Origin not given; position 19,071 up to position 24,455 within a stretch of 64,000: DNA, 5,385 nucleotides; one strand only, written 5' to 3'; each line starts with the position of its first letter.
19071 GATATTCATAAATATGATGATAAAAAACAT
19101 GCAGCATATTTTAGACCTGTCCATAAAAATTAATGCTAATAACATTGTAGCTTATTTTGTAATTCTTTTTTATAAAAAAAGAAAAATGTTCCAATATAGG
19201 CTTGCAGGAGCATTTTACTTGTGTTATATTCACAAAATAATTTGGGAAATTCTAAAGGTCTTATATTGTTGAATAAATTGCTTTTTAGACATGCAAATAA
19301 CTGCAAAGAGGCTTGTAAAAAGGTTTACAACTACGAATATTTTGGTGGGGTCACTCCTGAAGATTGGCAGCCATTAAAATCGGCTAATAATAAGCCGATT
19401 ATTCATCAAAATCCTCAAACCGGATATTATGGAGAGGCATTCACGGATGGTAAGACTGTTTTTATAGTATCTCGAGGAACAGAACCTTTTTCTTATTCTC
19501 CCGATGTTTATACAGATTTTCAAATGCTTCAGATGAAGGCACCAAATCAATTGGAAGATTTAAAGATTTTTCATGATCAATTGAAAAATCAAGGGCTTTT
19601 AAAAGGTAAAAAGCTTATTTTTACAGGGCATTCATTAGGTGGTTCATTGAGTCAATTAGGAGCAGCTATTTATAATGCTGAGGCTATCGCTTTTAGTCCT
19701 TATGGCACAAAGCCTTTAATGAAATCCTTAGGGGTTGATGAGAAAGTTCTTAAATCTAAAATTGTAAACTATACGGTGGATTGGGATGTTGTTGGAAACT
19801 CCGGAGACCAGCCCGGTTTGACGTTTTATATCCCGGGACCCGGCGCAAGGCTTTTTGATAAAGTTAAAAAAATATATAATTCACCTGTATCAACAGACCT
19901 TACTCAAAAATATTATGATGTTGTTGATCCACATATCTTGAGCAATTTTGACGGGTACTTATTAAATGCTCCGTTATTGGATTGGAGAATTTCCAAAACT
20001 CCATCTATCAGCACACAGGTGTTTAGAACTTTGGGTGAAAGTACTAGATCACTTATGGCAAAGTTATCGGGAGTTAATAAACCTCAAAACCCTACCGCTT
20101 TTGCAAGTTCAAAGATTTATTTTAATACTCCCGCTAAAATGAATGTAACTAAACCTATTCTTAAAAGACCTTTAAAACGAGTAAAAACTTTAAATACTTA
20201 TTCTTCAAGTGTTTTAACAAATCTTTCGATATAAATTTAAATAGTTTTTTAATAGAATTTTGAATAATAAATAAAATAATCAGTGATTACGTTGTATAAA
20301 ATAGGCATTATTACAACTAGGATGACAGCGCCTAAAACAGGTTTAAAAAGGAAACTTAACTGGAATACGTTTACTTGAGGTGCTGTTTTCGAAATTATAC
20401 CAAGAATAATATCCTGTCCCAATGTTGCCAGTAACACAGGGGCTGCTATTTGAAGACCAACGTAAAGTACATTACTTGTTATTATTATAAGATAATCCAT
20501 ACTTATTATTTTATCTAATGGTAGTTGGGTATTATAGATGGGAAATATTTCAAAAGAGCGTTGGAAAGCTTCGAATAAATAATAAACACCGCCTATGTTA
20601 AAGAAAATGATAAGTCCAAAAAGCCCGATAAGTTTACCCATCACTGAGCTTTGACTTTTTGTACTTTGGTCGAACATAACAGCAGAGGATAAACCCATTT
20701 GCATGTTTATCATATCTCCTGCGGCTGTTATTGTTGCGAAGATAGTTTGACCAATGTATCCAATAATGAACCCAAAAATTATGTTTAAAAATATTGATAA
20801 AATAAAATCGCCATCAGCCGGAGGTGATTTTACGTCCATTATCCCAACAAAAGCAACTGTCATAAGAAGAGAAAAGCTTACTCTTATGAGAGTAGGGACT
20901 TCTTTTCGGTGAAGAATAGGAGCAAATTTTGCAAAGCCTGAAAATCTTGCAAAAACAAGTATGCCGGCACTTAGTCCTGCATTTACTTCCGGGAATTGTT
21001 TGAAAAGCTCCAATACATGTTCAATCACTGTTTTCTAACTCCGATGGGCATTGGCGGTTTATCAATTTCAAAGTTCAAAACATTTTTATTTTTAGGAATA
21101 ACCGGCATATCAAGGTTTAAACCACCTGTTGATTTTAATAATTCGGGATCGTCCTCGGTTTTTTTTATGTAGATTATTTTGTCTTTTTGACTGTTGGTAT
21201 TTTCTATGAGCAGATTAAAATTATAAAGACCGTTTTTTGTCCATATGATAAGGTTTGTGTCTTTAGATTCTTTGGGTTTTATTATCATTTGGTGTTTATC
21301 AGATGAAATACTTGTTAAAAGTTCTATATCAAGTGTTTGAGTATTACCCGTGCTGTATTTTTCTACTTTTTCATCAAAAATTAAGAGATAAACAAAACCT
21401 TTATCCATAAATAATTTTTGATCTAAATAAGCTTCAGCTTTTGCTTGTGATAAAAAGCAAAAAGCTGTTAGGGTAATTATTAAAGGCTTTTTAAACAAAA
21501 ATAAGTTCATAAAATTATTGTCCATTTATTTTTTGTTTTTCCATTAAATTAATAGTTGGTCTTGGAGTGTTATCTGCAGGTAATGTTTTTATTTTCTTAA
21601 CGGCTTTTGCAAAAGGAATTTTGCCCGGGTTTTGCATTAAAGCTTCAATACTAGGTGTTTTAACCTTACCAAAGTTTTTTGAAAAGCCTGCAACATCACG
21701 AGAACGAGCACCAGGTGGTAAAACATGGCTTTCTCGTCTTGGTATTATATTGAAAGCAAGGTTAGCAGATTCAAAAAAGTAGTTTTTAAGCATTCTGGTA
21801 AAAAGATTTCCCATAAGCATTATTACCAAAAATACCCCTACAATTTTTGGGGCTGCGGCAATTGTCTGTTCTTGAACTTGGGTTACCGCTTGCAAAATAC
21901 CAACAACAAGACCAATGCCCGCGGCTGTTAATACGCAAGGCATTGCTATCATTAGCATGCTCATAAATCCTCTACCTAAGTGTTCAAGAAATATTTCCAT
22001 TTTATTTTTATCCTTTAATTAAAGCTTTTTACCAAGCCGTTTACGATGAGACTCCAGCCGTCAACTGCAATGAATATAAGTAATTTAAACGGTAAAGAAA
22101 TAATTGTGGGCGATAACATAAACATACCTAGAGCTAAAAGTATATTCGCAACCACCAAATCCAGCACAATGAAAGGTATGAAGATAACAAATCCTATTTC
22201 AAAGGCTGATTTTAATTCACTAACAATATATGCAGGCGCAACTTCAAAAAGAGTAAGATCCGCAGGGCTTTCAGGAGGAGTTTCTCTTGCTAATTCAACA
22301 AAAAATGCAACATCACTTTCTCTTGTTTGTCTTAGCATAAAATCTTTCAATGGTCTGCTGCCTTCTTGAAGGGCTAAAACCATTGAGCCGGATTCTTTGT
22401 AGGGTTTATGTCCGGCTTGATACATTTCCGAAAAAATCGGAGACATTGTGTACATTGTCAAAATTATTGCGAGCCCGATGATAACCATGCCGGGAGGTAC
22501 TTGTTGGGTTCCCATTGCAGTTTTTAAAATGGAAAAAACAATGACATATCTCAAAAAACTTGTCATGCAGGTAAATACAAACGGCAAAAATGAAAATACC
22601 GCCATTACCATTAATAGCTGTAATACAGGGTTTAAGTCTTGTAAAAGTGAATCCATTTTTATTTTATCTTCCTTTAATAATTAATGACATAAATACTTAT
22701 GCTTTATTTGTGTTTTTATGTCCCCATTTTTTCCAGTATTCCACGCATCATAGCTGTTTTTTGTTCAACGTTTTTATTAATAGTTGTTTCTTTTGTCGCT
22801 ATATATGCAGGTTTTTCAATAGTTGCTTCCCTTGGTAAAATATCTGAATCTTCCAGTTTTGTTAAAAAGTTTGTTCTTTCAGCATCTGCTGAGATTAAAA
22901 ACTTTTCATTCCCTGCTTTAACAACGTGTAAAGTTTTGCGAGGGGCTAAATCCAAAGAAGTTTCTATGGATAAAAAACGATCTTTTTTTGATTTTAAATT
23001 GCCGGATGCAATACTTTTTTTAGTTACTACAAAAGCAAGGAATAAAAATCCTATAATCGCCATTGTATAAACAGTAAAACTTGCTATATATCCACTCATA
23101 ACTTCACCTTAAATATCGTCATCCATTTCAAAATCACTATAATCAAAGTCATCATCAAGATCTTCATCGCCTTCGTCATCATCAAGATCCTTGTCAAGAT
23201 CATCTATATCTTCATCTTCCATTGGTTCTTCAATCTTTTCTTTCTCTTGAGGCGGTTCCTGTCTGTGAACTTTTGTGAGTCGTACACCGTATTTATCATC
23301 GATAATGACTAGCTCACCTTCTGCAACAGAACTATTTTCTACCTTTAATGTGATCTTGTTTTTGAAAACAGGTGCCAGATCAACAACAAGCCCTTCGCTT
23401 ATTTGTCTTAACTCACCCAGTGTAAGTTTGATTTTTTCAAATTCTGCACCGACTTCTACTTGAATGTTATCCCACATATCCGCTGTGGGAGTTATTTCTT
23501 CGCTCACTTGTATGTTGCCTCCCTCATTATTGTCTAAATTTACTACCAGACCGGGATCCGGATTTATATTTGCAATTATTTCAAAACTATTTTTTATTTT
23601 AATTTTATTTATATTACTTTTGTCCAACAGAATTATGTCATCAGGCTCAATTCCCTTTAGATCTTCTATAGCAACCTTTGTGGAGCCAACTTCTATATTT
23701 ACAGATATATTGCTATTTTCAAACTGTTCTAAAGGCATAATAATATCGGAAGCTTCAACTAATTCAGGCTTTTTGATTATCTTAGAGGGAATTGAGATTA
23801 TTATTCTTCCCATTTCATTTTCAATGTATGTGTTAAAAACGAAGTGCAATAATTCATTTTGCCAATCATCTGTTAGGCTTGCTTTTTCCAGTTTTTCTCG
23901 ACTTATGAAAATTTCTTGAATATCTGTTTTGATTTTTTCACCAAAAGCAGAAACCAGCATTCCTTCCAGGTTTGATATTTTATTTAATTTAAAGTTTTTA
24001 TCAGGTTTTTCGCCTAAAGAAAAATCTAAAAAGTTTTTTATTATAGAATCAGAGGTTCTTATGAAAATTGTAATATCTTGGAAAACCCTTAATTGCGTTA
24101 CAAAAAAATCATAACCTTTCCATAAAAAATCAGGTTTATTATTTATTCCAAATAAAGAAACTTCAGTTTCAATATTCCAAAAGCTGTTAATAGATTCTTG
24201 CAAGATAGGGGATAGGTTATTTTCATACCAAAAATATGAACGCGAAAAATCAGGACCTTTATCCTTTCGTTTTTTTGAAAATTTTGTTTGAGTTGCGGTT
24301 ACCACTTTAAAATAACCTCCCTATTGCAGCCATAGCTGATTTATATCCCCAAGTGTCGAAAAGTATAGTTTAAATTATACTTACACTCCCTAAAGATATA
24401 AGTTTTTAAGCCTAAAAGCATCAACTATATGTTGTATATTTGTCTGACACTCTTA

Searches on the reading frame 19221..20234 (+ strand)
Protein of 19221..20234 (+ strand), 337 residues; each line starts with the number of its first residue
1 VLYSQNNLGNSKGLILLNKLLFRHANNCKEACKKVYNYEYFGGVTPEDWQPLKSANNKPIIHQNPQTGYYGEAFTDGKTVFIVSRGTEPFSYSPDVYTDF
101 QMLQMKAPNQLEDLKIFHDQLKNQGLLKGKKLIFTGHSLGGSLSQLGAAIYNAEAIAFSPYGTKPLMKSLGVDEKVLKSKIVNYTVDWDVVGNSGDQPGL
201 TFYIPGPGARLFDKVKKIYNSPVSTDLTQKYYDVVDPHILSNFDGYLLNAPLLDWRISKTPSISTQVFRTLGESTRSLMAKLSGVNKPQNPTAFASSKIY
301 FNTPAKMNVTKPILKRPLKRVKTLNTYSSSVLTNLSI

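Call 4: search_protein_families(library=pfam, proteins=[window:19221-20234:+], max_evalue=0.01)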
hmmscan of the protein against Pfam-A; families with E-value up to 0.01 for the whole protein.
window:19221-20234:+ (337 aa): 1 family
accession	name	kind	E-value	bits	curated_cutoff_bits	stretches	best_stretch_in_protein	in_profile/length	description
PF01764.32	Lipase_3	-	0.00028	21.2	22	1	128-151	59-84/140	Lipase (class 3)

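Call 14: search_protein_families(library=ncbifam, proteins=[window:19221-20234:+], max_evalue=1)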
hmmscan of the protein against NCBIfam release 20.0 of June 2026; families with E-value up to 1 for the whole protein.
window:19221-20234:+ (337 aa): 2 families
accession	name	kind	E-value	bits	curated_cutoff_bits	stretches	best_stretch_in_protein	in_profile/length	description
NF047388.1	SA1320_fam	subfamily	6.9e-13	47.9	230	1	80-212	3-131/644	SA1320 family protein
NF052630.1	Rlip_lipase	equivalog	0.00014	21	440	1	68-149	62-147/357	secreted effector lipase Rlip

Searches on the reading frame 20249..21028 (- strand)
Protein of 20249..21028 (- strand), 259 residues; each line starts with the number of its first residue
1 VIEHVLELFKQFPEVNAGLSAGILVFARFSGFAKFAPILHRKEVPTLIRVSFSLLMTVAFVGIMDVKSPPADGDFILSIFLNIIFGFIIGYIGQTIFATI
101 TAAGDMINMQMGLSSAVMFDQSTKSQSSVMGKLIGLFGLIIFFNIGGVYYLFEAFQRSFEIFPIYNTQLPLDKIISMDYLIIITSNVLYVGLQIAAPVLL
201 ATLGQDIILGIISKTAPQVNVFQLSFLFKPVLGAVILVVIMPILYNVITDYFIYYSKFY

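Call 22: search_protein_families(library=pfam, proteins=[window:20249-21028:-], max_evalue=0.01)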
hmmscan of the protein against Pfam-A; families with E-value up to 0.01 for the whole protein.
window:20249-21028:- (259 aa): 2 families
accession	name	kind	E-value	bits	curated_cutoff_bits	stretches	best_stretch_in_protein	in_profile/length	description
PF01311.25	Bac_export_1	-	2.1e-51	175.2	27.8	1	21-252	3-227/230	Bacterial export proteins, family 1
PF01313.24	Bac_export_3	-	0.0045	17.3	25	1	182-252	4-73/74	Bacterial export proteins, family 3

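Call 54: search_protein_families(library=ncbifam, proteins=[window:20249-21028:-], max_evalue=0.001)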
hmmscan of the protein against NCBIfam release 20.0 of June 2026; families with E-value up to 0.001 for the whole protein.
window:20249-21028:- (259 aa): 5 families
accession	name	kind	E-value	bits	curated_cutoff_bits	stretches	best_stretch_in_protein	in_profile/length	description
TIGR01400.1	fliR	equivalog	1.1e-45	156.2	168.6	1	23-252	5-234/245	flagellar biosynthetic protein FliR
NF009411.0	PRK12772.1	equivalog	1e-35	123.3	739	1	21-253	9-241/610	fused FliR family export protein/FlhB family type III secretion system protein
TIGR01401.1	fliR_like_III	equivalog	3.1e-33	115.4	163.05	1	15-252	4-241/253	type III secretion system export apparatus subunit SctT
NF011876.0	PRK15349.1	equivalog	2.3e-12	47.4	275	1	75-259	70-249/259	EscT/YscT/HrcT family type III secretion system export apparatus protein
NF009416.1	PRK12780.1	equivalog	9.7e-12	45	306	1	23-255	10-241/247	flagellar biosynthesis protein FliR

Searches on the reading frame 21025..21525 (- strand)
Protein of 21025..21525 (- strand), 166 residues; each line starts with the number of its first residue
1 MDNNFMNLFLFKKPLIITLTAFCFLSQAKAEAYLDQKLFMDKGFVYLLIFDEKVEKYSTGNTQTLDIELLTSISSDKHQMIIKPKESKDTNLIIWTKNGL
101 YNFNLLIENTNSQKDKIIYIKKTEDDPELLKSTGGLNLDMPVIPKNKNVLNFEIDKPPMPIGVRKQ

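Call 22: search_protein_families(library=pfam, proteins=[window:21025-21525:-], max_evalue=0.01)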
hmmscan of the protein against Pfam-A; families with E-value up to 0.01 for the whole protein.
window:21025-21525:- (166 aa): 2 families
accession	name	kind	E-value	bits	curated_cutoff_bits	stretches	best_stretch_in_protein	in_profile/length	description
PF03524.21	CagX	-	7.9e-06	26.3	34.2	1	51-132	31-107/198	Conjugal transfer protein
PF13629.12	T2SS-T3SS_pil_N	-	0.0089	16.2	23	0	38-99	5-61/72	Pilus formation protein N terminal region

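Call 54: search_protein_families(library=ncbifam, proteins=[window:21025-21525:-], max_evalue=0.001)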
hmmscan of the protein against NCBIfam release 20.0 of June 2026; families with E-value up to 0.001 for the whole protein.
window:21025-21525:- (166 aa): 1 family
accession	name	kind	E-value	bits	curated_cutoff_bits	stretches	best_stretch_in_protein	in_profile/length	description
TIGR02781.1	VirB9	equivalog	4.2e-06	26.6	217.7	1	49-119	54-122/248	P-type conjugative transfer protein VirB9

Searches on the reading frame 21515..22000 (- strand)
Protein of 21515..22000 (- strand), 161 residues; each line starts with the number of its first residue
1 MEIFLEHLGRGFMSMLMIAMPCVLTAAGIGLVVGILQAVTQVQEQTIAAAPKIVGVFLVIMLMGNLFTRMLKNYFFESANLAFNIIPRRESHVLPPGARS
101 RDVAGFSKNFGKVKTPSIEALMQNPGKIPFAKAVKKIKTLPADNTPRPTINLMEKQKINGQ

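Call 22: search_protein_families(library=pfam, proteins=[window:21515-22000:-], max_evalue=0.01)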
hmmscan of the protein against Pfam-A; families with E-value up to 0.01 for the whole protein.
window:21515-22000:- (161 aa): 1 family
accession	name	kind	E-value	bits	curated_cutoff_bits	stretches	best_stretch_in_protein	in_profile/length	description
PF01313.24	Bac_export_3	-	1e-19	70.7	25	1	8-75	6-73/74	Bacterial export proteins, family 3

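Call 54: search_protein_families(library=ncbifam, proteins=[window:21515-22000:-], max_evalue=0.001)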
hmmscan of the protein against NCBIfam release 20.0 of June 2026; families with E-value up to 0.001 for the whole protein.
window:21515-22000:- (161 aa): 5 families
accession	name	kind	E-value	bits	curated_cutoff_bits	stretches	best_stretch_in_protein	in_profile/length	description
TIGR01402.1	fliQ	equivalog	5e-18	65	88.9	1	2-77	4-79/88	flagellar biosynthesis protein FliQ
TIGR01403.1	fliQ_rel_III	equivalog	9.6e-15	54.4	76.5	1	13-74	11-72/81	type III secretion system export apparatus subunit SctS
NF004671.0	PRK06010.1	subfamily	2.7e-13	49.7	104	1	14-73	16-75/88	flagellar biosynthesis protein FliQ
NF011861.0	PRK15333.1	equivalog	1.5e-09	38.2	108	1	15-81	16-81/86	EscS/YscS/HrcS family type III secretion system export apparatus protein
NF011877.0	PRK15350.1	equivalog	2.3e-08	34.3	104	1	15-74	17-76/88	EscS/YscS/HrcS family type III secretion system export apparatus protein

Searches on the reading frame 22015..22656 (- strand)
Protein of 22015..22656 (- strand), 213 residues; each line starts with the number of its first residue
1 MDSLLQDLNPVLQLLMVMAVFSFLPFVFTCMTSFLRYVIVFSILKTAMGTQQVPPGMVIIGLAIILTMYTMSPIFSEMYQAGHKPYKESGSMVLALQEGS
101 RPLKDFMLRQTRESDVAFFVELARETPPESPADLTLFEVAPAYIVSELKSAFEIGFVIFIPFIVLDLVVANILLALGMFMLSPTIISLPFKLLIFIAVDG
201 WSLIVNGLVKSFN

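Call 22: search_protein_families(library=pfam, proteins=[window:22015-22656:-], max_evalue=0.01)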
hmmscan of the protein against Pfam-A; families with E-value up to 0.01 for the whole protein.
window:22015-22656:- (213 aa): 1 family
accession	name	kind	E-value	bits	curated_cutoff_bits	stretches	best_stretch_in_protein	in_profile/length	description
PF00813.25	FliP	-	8.5e-70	235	26.9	1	17-208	1-191/191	FliP family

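Call 54: search_protein_families(library=ncbifam, proteins=[window:22015-22656:-], max_evalue=0.001)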
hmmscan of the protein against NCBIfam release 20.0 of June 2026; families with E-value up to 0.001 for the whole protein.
window:22015-22656:- (213 aa): 4 families
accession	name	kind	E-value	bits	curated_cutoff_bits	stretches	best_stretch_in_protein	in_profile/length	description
TIGR01103.1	fliP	equivalog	7.2e-70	234.8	217.45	1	18-212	2-197/197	flagellar type III secretion system pore protein FliP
NF009438.0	PRK12797.1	subfamily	1.9e-68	230.5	179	1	9-212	6-216/217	EscR/YscR/HrcR family type III secretion system export apparatus protein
TIGR01102.1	yscR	equivalog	5.7e-61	205.8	208.6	1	14-208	1-202/202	type III secretion system export apparatus subunit SctR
NF009437.0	PRK12796.1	equivalog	2.4e-50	171.3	263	1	12-212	6-217/223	EscR/YscR/HrcR family type III secretion system export apparatus protein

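Call 67: find_related_loci(query=window:22015-22656:-, collection=metagenome_contigs, flank=10000)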
Query window:22015-22656:- (213 aa) in metagenome_contigs; peptide patterns used: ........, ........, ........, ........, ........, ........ (x = any residue, [..] = any of these).
600 stretches matched a pattern (row limit reached: there are more); 378 encode a relative of the query (tblastn E <= 1e-3); the best 80 are kept; 80 distinct loci.
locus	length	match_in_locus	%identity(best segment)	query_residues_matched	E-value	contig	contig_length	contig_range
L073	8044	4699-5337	79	1-213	4e-115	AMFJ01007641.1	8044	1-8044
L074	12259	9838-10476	77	1-213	1e-112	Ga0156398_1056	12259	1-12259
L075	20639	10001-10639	76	1-213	7e-112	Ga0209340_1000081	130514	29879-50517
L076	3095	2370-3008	75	1-213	7e-115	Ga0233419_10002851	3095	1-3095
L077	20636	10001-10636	77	1-213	4e-110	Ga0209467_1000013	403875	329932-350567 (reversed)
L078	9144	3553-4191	85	1-213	2e-110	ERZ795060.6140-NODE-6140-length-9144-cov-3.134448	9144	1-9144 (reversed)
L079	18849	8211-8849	75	1-213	9e-110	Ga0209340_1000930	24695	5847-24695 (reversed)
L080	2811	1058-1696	74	1-213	1e-112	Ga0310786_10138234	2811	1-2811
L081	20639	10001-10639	73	1-213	7e-108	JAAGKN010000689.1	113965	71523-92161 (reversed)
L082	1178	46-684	73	1-213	1e-116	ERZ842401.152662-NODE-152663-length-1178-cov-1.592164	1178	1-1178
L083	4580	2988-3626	72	1-213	1e-107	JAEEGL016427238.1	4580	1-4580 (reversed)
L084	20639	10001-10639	73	1-213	5e-107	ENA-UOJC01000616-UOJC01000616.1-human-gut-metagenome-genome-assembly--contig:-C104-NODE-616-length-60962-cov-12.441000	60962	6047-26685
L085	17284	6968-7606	72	1-213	3e-107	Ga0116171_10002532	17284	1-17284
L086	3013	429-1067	72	1-213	7e-110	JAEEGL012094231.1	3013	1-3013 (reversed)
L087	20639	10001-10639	71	1-213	2e-106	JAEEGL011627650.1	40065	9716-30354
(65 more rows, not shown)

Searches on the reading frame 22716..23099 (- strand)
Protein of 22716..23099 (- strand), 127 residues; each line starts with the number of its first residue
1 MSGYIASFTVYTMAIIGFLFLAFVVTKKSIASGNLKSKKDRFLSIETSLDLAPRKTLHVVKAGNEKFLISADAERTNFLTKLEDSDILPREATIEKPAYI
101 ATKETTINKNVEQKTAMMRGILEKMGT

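Call 22: search_protein_families(library=pfam, proteins=[window:22716-23099:-], max_evalue=0.01)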
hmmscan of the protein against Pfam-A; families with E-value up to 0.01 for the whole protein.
window:22716-23099:- (127 aa): 1 family
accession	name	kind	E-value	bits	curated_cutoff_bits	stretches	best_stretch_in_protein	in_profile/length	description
PF04347.18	FliO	-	1.2e-07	32.2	22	1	25-95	3-74/91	Flagellar biosynthesis protein, FliO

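Call 54: search_protein_families(library=ncbifam, proteins=[window:22716-23099:-], max_evalue=0.001)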
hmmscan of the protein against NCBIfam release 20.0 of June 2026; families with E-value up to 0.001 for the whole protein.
window:22716-23099:- (127 aa): 2 families
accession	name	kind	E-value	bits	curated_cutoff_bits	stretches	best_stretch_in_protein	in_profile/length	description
TIGR03500.1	FliO_TIGR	equivalog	1.4e-09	37.8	55.25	1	15-82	4-70/70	flagellar biosynthetic protein FliO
NF011041.0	PRK14471.1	equivalog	0.00098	19.1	200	0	4-81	4-82/164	F0F1 ATP synthase subunit B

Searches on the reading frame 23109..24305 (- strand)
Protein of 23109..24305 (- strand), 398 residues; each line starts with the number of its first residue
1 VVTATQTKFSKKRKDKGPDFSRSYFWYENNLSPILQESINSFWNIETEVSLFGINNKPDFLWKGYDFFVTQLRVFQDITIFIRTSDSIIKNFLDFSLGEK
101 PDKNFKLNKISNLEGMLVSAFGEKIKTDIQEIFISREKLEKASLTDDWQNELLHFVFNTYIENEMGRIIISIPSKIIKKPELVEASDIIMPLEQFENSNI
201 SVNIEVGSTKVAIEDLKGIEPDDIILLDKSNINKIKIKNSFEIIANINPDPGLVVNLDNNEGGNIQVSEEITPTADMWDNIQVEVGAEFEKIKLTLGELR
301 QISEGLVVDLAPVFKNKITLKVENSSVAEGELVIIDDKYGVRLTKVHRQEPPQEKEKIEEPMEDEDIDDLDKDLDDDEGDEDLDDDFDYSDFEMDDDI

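Call 22: search_protein_families(library=pfam, proteins=[window:23109-24305:-], max_evalue=0.01)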
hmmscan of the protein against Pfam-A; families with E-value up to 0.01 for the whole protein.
window:23109-24305:- (398 aa): 1 family
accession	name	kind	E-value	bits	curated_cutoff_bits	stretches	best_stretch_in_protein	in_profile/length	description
PF01052.25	FliMN_C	-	9.5e-19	67.6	23.8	2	279-346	4-71/73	Type III flagellar switch regulator (C-ring) FliN C-term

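Call 54: search_protein_families(library=ncbifam, proteins=[window:23109-24305:-], max_evalue=0.001)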
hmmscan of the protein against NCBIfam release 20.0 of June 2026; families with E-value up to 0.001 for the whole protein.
window:23109-24305:- (398 aa): 9 families
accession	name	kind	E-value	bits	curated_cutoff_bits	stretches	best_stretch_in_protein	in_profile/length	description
TIGR02480.1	fliN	equivalog_domain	3.7e-19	68.4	84.05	2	277-349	4-76/77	flagellar motor switch protein FliN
TIGR02551.1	SpaO_YscQ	equivalog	7.2e-11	42.6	100.8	1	278-344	232-298/300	type III secretion system cytoplasmic ring protein SctQ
NF005956.0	PRK08035.1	equivalog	2.2e-07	30.4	230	1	278-345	248-315/323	YscQ/HrcQ family type III secretion apparatus protein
NF005995.1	PRK08119.1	equivalog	2.8e-07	30.3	218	1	279-349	302-372/376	flagellar motor switch phosphatase FliY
NF005275.1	PRK06782.1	equivalog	3.1e-07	29.5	681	1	264-346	433-515/516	flagellar motor switch protein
NF005276.0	PRK06788.1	equivalog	1.4e-06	28.4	98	1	257-347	10-100/119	flagellar motor switch protein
NF005277.0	PRK06789.1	equivalog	2.9e-05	24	81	0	279-347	5-73/74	flagellar motor switch protein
NF006273.1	PRK08433.1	equivalog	6.8e-05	23.1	114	0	280-346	20-86/100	flagellar motor switch protein FliN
NF006018.0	PRK08158.1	equivalog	0.00018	20.6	223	1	201-344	151-293/303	YscQ/HrcQ family type III secretion apparatus protein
